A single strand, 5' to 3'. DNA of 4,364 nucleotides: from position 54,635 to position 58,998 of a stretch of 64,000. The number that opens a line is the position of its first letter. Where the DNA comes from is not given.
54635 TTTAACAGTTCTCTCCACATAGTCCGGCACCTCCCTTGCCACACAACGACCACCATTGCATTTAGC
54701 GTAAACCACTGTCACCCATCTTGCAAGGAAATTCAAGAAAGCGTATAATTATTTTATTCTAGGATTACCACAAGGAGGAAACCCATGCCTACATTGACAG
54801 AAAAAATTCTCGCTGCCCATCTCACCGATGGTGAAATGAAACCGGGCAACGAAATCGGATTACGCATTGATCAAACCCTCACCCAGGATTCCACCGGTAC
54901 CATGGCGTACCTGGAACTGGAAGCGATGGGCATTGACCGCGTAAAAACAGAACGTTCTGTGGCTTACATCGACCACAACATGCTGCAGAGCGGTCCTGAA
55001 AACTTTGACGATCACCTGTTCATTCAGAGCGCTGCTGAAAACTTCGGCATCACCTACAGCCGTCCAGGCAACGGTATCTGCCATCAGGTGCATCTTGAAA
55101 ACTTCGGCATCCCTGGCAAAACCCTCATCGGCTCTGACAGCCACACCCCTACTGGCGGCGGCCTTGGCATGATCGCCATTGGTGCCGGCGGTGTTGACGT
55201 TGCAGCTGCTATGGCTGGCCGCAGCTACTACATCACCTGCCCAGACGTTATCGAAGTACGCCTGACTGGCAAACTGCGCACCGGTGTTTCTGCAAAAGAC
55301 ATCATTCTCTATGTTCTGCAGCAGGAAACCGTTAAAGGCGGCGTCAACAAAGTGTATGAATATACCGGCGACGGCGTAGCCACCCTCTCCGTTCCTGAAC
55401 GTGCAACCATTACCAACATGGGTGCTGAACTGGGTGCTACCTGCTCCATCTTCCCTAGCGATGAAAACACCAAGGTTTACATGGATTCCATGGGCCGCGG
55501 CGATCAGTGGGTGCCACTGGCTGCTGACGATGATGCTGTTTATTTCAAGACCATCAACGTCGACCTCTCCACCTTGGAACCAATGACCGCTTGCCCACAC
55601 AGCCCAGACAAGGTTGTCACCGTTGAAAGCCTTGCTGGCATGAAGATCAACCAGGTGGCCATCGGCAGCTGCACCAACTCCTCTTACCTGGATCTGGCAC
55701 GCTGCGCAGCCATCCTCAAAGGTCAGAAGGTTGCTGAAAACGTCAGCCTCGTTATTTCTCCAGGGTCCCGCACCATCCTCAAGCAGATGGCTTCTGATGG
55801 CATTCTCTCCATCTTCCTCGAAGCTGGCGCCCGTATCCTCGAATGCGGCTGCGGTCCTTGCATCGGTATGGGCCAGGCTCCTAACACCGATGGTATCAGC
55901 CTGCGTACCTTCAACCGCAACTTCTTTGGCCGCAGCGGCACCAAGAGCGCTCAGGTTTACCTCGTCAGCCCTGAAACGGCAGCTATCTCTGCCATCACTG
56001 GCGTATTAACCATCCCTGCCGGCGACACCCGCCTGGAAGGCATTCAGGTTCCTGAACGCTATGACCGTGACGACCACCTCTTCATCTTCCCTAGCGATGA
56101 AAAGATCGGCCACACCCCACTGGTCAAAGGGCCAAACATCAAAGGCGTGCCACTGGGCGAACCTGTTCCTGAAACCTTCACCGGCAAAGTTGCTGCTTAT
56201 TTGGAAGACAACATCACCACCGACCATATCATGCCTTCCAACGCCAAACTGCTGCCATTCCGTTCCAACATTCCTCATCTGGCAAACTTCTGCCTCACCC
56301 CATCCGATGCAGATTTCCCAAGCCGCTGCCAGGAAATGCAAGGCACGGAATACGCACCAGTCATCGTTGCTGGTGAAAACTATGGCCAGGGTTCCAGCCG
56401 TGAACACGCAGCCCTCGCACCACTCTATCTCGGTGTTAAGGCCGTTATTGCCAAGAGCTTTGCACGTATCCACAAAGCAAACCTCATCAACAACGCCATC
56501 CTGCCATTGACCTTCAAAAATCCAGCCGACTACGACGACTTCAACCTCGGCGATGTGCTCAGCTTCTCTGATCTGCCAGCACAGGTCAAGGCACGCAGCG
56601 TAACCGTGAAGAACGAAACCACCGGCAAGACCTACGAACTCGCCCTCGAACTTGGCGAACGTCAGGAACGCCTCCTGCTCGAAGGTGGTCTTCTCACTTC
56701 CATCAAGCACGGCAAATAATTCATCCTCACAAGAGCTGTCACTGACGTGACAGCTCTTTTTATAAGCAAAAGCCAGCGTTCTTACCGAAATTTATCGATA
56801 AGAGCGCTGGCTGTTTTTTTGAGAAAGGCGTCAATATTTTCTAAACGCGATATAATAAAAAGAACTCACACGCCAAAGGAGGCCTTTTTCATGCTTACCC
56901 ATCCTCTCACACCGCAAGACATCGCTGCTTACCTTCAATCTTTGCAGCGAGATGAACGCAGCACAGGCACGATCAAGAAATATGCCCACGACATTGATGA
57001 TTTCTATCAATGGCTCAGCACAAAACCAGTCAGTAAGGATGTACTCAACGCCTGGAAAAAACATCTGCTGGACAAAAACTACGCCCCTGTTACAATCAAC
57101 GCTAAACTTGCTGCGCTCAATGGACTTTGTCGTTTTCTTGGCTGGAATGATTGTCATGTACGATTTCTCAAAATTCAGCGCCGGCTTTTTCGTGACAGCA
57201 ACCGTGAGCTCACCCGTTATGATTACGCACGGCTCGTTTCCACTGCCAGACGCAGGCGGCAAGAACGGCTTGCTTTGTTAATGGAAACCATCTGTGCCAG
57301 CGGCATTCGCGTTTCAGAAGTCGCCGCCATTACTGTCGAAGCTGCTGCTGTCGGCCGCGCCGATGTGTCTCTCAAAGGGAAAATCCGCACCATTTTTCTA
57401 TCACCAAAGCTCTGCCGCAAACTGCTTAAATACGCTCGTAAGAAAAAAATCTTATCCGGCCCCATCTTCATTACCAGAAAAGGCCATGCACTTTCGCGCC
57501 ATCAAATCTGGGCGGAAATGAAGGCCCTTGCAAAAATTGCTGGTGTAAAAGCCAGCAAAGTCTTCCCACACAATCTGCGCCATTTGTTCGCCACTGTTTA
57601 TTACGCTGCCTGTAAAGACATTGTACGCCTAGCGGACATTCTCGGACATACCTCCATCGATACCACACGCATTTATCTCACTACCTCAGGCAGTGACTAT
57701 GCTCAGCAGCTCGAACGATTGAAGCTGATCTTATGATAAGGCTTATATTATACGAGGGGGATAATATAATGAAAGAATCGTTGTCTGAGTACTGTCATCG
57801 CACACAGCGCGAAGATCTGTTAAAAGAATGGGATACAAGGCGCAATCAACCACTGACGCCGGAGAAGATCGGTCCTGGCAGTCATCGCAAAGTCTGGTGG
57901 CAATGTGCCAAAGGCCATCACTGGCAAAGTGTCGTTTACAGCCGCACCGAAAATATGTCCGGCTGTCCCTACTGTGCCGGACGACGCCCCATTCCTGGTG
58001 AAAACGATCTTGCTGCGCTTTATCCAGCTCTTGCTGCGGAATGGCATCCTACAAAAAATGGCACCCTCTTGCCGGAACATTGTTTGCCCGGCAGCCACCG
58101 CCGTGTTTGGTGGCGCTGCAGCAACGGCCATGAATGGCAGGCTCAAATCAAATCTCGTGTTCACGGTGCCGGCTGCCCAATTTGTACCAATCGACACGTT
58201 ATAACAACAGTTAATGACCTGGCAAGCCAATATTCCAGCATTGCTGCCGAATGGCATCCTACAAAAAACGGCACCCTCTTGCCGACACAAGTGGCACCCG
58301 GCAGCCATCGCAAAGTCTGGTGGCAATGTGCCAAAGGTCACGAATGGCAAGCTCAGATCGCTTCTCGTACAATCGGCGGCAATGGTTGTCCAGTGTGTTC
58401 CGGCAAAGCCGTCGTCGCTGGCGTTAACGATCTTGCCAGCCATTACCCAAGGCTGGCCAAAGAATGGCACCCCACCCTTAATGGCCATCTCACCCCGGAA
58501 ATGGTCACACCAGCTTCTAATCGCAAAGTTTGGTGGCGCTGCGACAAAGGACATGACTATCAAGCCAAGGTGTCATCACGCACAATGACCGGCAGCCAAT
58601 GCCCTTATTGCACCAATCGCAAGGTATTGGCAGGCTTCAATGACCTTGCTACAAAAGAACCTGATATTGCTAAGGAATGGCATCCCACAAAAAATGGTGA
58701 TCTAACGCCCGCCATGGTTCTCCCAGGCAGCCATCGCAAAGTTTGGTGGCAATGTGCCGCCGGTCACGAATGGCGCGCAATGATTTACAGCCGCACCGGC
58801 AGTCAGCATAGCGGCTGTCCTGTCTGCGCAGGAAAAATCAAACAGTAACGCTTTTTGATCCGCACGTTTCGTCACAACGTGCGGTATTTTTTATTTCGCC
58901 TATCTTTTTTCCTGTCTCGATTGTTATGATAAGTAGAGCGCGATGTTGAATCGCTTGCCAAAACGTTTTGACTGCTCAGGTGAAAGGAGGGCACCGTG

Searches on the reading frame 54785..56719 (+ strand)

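Call 53: search_protein_families(library=pfam, proteins=[window:54785-56719:+], max_evalue=0.00001)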
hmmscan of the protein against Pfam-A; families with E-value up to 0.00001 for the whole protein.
window:54785-56719:+ (644 aa): 2 families
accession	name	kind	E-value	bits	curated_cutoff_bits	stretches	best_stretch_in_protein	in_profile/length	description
PF00330.25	Aconitase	-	6.2e-113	378.7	28.7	1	6-406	1-463/463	Aconitase family (aconitate hydratase)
PF00694.25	Aconitase_C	-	1.7e-25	90.3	22.8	1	510-579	61-130/131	Aconitase C-terminal domain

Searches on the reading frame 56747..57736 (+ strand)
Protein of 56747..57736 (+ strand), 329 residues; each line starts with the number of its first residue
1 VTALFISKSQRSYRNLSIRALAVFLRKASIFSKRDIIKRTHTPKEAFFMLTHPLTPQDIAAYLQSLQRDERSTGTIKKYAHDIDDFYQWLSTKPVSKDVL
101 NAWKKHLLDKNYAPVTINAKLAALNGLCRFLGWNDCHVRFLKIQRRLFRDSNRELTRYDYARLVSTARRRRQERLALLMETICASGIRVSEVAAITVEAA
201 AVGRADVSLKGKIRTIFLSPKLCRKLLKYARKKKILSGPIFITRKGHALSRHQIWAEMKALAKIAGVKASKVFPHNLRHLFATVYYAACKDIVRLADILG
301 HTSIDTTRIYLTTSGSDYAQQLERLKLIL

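Call 53: search_protein_families(library=pfam, proteins=[window:56747-57736:+], max_evalue=0.00001)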
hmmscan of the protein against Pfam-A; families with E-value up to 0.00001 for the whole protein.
window:56747-57736:+ (329 aa): 3 families
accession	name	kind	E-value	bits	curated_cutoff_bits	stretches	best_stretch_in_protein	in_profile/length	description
PF00589.27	Phage_integrase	-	8.9e-21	74.9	27.1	1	155-312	3-167/172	Phage integrase family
PF02899.23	Phage_int_SAM_1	-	1.1e-08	35.7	22.3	1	59-133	1-81/83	Phage integrase, N-terminal SAM-like domain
PF13495.12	Phage_int_SAM_4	-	1.8e-06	28.7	27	0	54-95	41-83/85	Phage integrase, N-terminal SAM-like domain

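Call 54: search_protein_families(library=ncbifam, proteins=[window:56747-57736:+], max_evalue=0.001)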
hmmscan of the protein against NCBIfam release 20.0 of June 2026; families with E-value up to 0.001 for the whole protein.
window:56747-57736:+ (329 aa): 10 families
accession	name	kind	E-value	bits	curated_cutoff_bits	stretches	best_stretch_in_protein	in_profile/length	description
NF040815.2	recomb_XerA_Arch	equivalog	5.6e-41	140.8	220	1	61-317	2-258/263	site-specific tyrosine recombinase/integron integrase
TIGR02225.1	recomb_XerD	equivalog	6.4e-32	111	329.6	1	61-313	2-274/290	site-specific tyrosine recombinase XerD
TIGR02224.1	recomb_XerC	equivalog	1.9e-30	106.2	335.15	1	61-314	2-278/295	tyrosine recombinase XerC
NF001399.0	PRK00283.1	subfamily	3e-30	105.5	279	1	57-311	7-281/300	tyrosine recombinase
NF003462.0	PRK05084.1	equivalog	3.6e-20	72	267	1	170-325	192-356/360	tyrosine recombinase XerS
NF002331.0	PRK01287.1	subfamily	5.2e-13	48.7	371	1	177-312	166-311/365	site-specific tyrosine recombinase XerC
TIGR02249.1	integrase_gron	subfamily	2.6e-10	40.2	265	1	247-311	235-298/315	integron integrase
NF007371.0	PRK09871.1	subfamily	3.4e-07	30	222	1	239-328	101-189/198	tyrosine-type DNA invertase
NF011946.0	PRK15417.1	equivalog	4.1e-06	26.2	435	1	242-312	246-314/337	integron integrase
NF007370.0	PRK09870.1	subfamily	5.4e-06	26.2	221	1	237-313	104-179/200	tyrosine-type DNA invertase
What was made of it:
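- A Xer-like tyrosine recombinase that does not reach the XerC/XerD cut-offs lies at 56747-57736 (calls 53, 54).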

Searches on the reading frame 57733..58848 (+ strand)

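Call 53: search_protein_families(library=pfam, proteins=[window:57733-58848:+], max_evalue=0.00001)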
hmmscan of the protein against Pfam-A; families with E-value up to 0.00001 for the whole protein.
window:57733-58848:+ (371 aa): 2 families
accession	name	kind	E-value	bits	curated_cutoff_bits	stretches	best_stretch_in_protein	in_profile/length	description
PF14311.12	DUF4379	-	1.3e-113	371.6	24.5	5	170-225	1-56/56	Probable Treble clef zinc finger domain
PF00226.36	DnaJ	-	7.2e-06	26.5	27.8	0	160-179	14-33/63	DnaJ domain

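Call 54: search_protein_families(library=ncbifam, proteins=[window:57733-58848:+], max_evalue=0.001)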
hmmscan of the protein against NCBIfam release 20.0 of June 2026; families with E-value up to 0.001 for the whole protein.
window:57733-58848:+ (371 aa): 0 families
